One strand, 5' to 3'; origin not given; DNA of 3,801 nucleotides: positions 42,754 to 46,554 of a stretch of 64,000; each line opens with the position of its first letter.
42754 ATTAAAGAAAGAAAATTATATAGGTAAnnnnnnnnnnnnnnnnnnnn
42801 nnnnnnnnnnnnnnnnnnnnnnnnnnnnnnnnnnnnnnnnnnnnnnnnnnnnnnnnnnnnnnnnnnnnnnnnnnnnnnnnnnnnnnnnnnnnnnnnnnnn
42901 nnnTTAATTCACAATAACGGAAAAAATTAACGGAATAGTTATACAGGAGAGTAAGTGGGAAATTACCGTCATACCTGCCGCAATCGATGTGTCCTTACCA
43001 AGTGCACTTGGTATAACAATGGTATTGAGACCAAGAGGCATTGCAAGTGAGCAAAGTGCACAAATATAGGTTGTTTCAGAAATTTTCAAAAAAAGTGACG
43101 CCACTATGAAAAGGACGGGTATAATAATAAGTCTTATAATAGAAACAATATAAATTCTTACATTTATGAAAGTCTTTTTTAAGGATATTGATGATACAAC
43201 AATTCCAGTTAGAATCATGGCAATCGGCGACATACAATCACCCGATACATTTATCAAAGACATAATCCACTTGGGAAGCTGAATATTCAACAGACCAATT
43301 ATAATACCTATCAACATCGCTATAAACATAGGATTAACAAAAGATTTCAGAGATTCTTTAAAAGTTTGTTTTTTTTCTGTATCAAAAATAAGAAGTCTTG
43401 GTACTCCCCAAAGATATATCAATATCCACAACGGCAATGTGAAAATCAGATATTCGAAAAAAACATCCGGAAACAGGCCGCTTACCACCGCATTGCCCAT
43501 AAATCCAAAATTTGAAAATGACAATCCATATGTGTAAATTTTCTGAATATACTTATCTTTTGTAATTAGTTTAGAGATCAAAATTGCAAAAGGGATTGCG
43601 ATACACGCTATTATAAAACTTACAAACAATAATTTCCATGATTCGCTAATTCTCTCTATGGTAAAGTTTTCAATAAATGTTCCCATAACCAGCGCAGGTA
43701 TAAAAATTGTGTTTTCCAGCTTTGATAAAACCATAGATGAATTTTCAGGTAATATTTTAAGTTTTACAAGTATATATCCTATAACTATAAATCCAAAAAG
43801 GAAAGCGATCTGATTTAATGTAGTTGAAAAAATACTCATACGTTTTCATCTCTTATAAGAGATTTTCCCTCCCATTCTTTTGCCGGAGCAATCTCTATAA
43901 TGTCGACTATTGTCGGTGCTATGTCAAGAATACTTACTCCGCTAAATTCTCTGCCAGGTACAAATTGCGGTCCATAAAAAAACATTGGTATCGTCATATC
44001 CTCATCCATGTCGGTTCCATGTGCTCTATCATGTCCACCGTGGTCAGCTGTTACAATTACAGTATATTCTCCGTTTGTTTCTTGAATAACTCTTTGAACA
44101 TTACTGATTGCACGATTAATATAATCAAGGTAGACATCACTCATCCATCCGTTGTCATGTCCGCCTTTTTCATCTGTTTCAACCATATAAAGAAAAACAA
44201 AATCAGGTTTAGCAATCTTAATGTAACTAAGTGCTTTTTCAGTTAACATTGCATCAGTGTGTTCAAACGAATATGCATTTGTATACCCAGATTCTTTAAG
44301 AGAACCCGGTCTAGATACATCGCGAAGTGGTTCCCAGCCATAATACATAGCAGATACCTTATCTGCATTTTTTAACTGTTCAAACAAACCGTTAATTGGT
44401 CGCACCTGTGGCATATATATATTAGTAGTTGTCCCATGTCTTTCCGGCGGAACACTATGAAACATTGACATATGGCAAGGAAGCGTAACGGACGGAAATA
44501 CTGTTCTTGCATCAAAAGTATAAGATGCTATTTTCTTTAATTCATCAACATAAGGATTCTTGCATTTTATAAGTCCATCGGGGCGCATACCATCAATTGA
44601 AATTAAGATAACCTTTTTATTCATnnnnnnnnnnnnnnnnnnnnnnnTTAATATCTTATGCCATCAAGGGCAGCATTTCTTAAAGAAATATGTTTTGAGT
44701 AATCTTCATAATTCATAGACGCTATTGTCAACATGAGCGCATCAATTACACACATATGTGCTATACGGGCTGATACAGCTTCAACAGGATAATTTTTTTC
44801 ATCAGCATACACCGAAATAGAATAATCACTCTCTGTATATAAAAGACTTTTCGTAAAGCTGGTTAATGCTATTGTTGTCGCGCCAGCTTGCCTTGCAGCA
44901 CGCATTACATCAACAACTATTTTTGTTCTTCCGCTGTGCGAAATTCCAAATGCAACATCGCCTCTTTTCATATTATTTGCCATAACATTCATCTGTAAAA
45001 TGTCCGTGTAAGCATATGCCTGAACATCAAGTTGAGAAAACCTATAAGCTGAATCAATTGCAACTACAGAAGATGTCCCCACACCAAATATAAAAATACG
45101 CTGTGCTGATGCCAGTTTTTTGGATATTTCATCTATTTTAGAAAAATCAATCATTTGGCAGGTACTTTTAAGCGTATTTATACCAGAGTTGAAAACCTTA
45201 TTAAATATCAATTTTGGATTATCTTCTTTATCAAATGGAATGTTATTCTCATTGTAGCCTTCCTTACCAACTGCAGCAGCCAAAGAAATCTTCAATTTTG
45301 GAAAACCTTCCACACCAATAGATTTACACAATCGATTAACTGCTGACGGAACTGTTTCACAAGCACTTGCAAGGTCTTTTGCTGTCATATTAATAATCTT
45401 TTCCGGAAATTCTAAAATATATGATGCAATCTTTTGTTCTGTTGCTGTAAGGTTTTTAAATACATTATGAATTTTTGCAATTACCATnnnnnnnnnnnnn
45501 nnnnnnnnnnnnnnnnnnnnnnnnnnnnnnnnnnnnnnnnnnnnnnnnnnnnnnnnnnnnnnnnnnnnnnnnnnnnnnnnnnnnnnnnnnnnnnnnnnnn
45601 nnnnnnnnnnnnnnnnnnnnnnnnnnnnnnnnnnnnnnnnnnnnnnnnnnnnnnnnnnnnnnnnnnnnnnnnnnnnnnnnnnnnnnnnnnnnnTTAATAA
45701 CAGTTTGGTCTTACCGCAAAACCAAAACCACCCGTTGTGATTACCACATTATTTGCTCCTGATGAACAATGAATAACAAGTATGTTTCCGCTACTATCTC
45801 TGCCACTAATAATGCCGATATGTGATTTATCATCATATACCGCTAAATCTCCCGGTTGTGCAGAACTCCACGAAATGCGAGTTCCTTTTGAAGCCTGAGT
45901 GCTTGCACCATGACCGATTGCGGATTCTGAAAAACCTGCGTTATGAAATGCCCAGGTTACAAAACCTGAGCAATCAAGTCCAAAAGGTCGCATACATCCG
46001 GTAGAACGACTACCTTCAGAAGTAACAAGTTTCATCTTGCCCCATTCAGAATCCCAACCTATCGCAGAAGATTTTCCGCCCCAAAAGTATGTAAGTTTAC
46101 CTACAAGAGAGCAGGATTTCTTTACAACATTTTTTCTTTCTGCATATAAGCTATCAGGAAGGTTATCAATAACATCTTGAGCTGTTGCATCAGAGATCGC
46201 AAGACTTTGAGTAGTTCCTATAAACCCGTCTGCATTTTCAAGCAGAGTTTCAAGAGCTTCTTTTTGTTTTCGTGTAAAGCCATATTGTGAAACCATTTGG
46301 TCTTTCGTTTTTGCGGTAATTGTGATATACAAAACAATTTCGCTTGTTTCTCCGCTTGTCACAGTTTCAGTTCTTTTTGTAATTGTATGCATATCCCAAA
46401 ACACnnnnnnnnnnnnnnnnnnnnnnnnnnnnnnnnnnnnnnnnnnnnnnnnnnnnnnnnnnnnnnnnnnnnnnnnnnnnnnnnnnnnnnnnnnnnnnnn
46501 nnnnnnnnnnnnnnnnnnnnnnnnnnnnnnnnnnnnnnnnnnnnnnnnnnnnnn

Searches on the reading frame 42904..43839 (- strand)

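Call 11: search_protein_families(library=pfam, proteins=[window:42904-43839:-], max_evalue=0.01)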
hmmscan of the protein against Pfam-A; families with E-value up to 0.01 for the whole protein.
window:42904-43839:- (311 aa): 1 family
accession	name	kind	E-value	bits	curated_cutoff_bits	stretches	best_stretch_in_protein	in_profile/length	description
PF03547.23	Mem_trans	-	5.9e-29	101.2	25.7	1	8-305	3-342/343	Membrane transport protein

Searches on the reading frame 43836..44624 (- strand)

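Call 11: search_protein_families(library=pfam, proteins=[window:43836-44624:-], max_evalue=0.01)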
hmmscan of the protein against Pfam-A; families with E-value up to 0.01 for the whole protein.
window:43836-44624:- (262 aa): 3 families
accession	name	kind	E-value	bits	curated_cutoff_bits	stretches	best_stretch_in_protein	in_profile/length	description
PF01663.27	Phosphodiest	-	2.6e-19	70.5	23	1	5-199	1-223/342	Type I phosphodiesterase / nucleotide pyrophosphatase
PF01676.23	Metalloenzyme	-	2.7e-10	40.6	24.3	1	112-245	119-250/252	Metalloenzyme superfamily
PF00884.28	Sulfatase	-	5e-07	29.8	25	1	166-242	210-298/301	Sulfatase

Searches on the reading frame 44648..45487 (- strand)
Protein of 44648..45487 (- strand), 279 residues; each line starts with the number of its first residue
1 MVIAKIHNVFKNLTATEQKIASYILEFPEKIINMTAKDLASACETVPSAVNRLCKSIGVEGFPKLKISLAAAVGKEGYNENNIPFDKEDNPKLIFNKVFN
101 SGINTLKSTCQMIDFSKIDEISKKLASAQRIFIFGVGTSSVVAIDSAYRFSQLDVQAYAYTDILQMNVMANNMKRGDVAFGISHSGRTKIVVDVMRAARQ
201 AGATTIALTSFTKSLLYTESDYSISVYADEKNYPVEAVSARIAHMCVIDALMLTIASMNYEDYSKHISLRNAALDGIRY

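Call 11: search_protein_families(library=pfam, proteins=[window:44648-45487:-], max_evalue=0.01)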
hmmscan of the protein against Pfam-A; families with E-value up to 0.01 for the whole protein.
window:44648-45487:- (279 aa): 3 families
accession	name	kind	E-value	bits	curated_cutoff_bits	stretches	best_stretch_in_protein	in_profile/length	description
PF01380.27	SIS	-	2.4e-18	66.6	25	1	124-252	1-129/131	SIS domain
PF01418.23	HTH_6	-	9.4e-17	61.2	28.3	1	3-73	4-74/77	Helix-turn-helix domain, rpiR family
PF13580.11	SIS_2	-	9.3e-12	45.6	27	1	159-210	86-138/138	SIS domain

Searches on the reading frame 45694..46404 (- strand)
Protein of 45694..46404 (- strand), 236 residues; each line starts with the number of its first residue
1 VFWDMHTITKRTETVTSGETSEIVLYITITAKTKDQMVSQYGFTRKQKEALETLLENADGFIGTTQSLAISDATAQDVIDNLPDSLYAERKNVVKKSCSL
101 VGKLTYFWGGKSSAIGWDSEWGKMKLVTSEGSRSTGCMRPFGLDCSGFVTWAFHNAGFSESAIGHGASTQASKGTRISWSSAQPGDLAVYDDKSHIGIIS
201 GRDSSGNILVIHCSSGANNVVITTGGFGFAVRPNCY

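Call 11: search_protein_families(library=pfam, proteins=[window:45694-46404:-], max_evalue=0.01)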
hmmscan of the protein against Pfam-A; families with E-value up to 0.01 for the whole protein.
window:45694-46404:- (236 aa): 2 families
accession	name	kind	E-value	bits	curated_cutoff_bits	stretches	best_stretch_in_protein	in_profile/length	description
PF00877.26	NLPC_P60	-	8.7e-09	35.7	23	1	106-206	4-73/105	NlpC/P60 family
PF05257.22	CHAP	-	6.8e-07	30.1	26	1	140-212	7-79/81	CHAP domain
